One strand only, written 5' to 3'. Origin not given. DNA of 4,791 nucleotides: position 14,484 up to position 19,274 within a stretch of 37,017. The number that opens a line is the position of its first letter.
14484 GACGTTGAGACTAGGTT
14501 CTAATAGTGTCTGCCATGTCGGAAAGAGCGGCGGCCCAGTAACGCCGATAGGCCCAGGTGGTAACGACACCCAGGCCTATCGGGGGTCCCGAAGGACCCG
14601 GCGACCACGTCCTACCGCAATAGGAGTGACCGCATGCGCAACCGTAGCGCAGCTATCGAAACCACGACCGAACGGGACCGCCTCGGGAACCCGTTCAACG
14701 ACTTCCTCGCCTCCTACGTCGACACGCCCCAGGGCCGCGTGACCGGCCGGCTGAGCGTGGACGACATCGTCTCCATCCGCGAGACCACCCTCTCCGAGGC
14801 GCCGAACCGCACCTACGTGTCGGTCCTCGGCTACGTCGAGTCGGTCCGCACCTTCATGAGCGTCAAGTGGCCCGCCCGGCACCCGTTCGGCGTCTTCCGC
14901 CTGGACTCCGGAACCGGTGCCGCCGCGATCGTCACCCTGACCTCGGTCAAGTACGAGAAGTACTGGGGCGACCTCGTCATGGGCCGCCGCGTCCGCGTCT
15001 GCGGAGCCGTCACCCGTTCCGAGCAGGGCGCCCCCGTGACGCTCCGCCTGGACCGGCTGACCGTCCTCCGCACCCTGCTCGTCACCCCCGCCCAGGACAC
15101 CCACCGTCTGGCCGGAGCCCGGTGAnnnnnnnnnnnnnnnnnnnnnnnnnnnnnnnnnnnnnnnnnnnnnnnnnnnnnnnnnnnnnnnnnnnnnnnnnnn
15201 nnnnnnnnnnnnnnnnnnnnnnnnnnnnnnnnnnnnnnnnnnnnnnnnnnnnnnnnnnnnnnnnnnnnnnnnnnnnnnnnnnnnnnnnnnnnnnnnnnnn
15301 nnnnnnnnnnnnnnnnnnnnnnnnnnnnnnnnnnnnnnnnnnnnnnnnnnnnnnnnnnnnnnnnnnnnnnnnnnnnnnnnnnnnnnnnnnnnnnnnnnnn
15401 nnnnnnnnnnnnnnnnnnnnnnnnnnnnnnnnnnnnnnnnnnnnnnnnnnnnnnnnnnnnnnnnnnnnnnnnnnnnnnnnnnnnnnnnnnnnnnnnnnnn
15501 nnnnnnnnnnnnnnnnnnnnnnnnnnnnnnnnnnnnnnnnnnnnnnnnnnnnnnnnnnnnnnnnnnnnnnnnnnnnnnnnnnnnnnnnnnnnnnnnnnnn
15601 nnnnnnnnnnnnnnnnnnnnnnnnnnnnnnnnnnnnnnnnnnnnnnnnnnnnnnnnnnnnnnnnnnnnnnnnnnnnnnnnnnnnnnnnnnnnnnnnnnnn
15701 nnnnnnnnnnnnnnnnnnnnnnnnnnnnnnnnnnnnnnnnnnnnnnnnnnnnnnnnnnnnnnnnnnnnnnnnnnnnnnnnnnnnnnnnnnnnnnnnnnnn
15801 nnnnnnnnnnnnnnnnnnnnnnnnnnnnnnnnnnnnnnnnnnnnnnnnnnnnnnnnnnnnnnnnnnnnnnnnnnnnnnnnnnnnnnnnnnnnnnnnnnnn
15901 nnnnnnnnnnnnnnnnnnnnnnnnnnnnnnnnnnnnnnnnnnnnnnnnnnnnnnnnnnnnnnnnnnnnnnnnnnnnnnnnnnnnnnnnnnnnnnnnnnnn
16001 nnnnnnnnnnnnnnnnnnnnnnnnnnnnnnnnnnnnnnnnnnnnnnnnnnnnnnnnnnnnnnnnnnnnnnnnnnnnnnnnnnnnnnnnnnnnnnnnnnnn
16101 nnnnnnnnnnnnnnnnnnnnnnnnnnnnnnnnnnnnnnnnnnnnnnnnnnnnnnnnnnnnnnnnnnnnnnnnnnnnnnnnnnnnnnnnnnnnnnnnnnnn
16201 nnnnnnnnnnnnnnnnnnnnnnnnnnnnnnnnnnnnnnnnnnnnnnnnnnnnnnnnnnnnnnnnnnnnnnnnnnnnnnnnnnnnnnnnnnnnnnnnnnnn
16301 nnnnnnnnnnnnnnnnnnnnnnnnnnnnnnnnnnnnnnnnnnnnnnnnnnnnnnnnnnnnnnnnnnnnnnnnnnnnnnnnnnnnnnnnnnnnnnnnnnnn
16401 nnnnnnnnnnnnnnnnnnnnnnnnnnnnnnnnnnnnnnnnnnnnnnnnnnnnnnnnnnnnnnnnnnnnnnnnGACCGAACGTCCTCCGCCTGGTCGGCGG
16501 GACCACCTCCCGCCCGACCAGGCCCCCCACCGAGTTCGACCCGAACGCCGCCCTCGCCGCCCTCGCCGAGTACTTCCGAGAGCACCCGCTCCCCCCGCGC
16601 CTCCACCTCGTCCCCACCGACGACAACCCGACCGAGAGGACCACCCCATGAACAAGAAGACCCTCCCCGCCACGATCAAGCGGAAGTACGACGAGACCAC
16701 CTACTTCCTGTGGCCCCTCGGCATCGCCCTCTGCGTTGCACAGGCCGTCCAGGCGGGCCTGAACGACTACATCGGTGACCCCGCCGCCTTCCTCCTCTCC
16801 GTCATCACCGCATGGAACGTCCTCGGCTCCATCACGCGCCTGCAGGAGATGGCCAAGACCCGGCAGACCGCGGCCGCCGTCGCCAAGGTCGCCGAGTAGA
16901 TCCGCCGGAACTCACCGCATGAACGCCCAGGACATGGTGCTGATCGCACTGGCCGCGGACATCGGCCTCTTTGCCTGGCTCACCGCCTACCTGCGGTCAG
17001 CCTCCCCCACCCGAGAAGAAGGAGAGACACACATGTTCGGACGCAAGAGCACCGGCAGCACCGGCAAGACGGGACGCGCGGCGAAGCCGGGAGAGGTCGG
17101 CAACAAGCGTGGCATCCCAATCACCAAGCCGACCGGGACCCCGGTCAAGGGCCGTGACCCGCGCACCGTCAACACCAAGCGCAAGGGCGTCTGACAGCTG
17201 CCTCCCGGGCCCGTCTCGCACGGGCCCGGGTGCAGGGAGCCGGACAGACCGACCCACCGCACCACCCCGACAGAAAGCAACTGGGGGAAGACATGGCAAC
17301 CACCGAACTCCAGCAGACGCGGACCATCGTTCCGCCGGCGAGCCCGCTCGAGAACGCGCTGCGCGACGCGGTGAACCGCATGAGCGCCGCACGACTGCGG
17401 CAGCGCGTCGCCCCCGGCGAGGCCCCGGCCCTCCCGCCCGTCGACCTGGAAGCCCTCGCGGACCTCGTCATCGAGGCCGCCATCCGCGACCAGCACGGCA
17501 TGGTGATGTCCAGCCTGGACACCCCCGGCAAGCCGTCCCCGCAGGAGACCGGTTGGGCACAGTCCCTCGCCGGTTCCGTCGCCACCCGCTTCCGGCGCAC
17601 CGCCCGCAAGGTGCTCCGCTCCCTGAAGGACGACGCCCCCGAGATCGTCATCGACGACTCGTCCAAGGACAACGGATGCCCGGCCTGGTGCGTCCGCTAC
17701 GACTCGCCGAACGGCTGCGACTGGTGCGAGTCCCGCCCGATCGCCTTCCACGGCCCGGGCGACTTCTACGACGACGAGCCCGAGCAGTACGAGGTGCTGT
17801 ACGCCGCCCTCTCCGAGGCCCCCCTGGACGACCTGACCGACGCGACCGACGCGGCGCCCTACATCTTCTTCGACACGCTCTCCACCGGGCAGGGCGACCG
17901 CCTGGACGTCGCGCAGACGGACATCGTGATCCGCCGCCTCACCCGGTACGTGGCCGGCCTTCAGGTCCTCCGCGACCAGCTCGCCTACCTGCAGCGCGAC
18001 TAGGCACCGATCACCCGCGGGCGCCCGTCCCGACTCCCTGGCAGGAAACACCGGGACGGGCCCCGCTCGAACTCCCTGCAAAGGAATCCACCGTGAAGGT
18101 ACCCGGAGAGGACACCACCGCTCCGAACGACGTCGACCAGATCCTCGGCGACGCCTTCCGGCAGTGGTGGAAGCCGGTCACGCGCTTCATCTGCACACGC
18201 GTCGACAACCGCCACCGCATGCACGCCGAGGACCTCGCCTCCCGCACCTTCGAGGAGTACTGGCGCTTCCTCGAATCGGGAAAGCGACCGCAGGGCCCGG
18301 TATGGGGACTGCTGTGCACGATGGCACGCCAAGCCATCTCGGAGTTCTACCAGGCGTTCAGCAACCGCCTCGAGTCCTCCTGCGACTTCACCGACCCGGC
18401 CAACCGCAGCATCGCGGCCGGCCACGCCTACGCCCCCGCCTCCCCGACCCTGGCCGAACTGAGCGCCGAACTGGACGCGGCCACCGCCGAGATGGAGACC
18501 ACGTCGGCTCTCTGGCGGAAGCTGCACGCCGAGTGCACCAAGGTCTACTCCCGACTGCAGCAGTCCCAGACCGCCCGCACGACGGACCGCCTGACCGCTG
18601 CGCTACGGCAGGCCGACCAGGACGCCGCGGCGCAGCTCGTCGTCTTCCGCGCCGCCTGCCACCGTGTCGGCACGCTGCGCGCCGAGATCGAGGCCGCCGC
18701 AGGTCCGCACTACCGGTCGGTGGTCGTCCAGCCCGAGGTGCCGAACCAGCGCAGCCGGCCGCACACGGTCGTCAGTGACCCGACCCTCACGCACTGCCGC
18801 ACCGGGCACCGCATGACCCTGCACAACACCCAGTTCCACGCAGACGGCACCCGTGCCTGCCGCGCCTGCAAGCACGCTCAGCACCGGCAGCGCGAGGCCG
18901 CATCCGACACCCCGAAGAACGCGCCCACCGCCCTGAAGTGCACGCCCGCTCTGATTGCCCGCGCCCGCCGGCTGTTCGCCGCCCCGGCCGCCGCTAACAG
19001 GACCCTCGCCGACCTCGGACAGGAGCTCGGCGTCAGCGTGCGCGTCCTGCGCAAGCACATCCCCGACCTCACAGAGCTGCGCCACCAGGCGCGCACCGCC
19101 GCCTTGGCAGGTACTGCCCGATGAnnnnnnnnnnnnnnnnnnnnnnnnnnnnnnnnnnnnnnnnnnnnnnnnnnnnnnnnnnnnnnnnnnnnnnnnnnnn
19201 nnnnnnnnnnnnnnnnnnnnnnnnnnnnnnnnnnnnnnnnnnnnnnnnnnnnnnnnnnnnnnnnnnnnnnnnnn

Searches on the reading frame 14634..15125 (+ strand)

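Call 5: search_protein_families(library=pfam, proteins=[window:14634-15125:+], max_evalue=0.01)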
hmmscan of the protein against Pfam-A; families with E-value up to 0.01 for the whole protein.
window:14634-15125:+ (163 aa): 1 family
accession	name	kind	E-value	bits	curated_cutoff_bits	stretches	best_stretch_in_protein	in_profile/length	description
PF16100.11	RMI2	-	0.0062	16.8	29.4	0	86-135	56-105/132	RecQ-mediated genome instability protein 2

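Call 6: search_protein_families(library=phrogs, proteins=[window:14634-15125:+], max_evalue=0.01)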
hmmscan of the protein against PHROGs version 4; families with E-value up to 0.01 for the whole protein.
window:14634-15125:+ (163 aa): 0 families

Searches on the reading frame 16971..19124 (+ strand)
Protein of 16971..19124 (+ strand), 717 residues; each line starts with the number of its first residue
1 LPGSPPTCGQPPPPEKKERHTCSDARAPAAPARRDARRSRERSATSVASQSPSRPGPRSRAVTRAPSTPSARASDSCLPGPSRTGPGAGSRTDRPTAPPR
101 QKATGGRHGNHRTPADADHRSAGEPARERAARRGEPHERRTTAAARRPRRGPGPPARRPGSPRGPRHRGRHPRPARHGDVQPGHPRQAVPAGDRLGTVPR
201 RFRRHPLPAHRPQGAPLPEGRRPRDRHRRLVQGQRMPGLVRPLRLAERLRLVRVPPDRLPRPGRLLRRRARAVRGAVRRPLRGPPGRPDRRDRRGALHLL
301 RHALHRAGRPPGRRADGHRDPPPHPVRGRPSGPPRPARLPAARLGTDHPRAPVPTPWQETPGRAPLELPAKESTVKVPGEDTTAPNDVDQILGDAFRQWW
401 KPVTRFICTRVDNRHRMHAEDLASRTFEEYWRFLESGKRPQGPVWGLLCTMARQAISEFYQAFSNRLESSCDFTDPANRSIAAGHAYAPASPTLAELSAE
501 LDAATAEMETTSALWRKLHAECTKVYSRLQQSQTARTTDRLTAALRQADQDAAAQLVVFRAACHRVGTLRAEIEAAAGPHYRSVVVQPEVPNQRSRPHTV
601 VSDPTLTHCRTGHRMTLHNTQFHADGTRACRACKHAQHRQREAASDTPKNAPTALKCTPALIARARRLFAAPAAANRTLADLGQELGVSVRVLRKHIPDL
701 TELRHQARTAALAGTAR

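Call 38: search_protein_families(library=pfam, proteins=[window:16971-19124:+], max_evalue=0.001)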
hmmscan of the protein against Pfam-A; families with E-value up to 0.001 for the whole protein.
window:16971-19124:+ (717 aa): 0 families

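Call 39: search_protein_families(library=phrogs, proteins=[window:16971-19124:+], max_evalue=0.00001)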
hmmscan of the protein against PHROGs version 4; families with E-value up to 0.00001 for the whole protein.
window:16971-19124:+ (717 aa): 1 family
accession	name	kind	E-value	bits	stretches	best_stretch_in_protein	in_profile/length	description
phrog_1492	-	DNA, RNA and nucleotide metabolism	3.6e-07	30.7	1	605-648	169-214/414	HNH endonuclease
